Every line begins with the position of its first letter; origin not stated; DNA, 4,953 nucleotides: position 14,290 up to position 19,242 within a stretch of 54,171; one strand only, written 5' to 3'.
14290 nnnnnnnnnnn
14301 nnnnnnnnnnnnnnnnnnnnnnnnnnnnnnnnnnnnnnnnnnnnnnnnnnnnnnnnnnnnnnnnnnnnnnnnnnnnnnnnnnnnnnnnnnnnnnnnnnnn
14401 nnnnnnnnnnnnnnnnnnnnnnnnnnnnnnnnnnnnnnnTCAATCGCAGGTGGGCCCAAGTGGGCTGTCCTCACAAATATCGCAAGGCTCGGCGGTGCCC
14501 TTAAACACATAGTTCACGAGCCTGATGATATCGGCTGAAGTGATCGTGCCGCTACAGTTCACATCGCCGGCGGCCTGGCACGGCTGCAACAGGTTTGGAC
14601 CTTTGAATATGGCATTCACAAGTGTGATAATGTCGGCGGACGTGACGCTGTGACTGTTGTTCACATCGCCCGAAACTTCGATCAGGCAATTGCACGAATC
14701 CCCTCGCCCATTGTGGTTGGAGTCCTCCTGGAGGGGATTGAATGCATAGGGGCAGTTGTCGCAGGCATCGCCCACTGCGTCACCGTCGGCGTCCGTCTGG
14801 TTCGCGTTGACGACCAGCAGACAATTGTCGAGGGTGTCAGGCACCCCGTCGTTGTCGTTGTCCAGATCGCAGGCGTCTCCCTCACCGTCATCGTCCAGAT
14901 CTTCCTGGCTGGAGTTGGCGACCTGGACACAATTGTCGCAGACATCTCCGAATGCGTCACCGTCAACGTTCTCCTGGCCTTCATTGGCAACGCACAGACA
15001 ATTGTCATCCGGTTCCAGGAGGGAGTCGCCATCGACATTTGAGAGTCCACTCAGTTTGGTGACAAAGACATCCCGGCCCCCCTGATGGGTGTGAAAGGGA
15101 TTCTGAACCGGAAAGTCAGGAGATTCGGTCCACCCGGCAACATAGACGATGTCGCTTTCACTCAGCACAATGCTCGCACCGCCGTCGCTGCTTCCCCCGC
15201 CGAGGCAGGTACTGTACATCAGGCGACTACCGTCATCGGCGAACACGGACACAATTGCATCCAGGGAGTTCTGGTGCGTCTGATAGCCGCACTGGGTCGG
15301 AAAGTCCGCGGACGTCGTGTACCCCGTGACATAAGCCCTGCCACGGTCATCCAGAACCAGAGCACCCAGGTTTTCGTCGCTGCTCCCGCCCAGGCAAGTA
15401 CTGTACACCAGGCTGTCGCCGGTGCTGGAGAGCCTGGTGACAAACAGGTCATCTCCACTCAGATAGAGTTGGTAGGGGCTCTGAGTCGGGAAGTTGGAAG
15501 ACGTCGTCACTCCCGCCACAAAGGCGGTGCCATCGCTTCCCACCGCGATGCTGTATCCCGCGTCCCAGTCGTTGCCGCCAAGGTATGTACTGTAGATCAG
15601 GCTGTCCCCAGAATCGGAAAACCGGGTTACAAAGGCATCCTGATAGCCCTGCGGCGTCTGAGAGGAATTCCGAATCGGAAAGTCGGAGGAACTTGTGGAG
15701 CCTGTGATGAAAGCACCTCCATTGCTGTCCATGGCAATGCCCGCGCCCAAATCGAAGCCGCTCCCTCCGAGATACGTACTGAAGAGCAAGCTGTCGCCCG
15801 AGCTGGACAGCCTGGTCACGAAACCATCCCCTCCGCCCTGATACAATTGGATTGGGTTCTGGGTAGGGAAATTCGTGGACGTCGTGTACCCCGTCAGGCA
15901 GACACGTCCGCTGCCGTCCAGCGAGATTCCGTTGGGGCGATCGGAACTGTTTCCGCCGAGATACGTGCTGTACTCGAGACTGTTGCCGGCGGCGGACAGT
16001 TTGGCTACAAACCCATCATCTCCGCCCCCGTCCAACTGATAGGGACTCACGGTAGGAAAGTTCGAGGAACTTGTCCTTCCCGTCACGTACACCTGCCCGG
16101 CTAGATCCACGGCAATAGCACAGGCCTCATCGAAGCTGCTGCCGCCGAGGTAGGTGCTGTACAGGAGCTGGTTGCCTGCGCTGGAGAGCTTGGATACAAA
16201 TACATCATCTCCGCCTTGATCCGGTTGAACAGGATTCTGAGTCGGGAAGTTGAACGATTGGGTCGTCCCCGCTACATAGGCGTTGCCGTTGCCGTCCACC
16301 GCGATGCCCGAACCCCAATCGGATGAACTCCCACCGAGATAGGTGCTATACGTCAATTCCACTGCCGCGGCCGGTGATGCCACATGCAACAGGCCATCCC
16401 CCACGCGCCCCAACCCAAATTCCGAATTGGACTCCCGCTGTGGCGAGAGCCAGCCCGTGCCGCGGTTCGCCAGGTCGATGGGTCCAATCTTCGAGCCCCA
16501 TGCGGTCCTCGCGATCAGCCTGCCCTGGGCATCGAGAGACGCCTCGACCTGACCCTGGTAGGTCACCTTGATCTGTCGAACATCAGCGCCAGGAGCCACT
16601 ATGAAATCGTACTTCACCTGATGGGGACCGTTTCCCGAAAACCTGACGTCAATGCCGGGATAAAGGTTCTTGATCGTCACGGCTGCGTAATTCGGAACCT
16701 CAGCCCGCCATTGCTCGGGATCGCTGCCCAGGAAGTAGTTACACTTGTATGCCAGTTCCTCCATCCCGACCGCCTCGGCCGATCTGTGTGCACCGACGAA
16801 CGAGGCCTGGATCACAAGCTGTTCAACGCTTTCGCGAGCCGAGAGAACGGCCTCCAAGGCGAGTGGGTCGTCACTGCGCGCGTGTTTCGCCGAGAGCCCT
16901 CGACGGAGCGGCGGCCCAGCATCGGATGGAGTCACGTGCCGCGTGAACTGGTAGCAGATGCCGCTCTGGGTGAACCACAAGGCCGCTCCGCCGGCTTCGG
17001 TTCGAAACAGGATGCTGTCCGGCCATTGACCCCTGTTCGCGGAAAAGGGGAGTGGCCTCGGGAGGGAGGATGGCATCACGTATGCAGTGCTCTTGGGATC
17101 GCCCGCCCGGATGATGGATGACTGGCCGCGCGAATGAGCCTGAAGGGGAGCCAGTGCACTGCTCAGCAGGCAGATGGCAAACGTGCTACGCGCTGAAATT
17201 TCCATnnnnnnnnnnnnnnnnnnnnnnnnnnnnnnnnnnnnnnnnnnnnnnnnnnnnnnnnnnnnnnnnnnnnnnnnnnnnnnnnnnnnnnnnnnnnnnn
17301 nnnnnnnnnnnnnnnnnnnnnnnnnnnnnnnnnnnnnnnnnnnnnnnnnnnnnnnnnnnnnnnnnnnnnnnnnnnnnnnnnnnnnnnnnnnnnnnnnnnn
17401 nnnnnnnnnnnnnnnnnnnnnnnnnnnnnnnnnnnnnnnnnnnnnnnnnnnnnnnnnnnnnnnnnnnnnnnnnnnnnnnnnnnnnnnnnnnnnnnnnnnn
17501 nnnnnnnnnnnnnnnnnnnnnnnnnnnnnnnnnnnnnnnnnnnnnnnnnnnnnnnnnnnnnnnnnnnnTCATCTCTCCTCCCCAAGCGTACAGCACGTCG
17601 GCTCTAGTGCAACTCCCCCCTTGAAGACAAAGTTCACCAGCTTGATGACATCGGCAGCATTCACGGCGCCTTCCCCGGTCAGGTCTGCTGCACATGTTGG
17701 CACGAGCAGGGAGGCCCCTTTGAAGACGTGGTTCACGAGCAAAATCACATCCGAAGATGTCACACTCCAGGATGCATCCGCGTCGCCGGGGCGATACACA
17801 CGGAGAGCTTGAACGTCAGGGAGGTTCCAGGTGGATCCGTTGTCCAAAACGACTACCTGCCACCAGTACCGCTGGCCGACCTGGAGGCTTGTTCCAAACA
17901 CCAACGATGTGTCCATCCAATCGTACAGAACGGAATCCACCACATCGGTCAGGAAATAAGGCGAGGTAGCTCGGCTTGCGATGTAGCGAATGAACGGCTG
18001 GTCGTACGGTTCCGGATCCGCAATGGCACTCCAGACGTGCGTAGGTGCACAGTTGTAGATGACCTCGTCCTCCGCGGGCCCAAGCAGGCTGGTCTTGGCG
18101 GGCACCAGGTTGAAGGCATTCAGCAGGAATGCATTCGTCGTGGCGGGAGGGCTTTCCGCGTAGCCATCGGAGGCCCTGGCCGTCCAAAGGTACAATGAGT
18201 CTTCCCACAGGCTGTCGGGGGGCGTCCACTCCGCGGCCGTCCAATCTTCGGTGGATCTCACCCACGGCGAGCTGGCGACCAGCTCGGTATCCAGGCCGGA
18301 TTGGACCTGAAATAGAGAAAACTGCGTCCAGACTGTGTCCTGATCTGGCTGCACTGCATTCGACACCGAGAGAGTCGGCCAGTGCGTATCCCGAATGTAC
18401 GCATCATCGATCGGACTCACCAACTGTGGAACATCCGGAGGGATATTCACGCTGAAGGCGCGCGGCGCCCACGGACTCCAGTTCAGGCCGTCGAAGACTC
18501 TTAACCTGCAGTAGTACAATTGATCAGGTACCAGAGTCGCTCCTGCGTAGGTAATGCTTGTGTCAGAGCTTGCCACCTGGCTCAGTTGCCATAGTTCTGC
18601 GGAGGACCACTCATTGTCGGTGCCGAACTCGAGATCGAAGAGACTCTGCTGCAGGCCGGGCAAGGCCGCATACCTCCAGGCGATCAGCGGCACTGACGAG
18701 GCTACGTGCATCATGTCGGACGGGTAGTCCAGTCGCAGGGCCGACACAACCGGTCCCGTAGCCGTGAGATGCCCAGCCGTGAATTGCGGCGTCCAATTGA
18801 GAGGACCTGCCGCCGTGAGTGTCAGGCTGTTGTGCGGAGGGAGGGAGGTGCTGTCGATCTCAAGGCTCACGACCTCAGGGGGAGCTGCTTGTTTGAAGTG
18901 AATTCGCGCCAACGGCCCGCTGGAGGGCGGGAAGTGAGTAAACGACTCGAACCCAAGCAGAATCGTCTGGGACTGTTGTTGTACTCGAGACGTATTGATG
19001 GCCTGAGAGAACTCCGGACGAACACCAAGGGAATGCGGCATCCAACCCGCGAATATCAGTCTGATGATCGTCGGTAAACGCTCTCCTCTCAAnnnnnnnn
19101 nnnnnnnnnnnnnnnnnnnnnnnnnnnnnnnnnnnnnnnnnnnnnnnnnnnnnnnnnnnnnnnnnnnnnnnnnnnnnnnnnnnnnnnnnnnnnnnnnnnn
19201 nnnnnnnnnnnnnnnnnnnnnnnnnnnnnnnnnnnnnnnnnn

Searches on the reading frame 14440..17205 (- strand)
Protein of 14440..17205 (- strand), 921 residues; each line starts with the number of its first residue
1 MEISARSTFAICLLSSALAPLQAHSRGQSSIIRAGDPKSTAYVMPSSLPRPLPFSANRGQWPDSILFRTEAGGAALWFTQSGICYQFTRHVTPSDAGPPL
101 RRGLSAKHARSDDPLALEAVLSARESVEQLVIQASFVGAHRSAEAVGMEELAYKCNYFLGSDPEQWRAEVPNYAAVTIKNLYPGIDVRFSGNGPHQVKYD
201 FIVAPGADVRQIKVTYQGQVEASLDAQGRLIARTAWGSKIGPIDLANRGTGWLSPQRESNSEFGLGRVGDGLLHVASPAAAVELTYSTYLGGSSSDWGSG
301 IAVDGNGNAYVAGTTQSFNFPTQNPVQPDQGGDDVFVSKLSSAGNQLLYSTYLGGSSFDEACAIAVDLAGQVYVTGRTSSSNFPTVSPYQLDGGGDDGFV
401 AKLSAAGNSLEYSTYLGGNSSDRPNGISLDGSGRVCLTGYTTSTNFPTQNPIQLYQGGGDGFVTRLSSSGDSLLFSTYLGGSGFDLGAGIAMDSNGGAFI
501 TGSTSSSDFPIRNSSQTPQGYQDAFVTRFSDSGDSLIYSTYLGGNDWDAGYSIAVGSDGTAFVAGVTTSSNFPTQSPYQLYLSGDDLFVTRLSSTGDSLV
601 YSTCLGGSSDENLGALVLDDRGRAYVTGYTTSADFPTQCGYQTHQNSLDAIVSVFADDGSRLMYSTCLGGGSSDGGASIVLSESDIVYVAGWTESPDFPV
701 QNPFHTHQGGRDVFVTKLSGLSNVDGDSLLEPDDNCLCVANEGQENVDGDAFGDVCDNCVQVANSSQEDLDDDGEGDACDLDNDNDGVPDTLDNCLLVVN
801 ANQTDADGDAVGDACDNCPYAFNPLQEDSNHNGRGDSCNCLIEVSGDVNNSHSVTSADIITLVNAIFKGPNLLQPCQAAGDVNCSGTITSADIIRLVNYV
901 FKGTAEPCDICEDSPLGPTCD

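Call 35: search_protein_families(library=pfam, proteins=[window:14440-17205:-], max_evalue=0.00001)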
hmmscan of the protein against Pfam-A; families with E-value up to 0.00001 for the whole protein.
window:14440-17205:- (921 aa): 4 families
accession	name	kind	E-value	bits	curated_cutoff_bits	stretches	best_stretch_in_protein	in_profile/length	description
PF25778.1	DUF7948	-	3.1e-42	145.5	27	1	54-238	1-166/214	Domain of unknown function (DUF7948)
PF06739.17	SBBP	-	6.8e-42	141.6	20.5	3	286-321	2-38/38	Beta-propeller repeat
PF02412.23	TSP_3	-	6.6e-13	48.5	25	1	768-803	1-36/36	Thrombospondin type 3 repeat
PF00404.24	Dockerin_1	-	1e-06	29.3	22.9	1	846-900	2-56/57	Dockerin type I domain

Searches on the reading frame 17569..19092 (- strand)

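Call 35: search_protein_families(library=pfam, proteins=[window:17569-19092:-], max_evalue=0.00001)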
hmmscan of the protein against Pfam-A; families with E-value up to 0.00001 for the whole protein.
window:17569-19092:- (507 aa): 1 family
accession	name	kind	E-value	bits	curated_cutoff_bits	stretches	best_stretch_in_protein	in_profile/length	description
PF25788.1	Ig_Rha78A_N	-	1.6e-11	44.8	27.4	1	116-212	1-97/105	Rha78A-like, N-terminal immunoglobulin domain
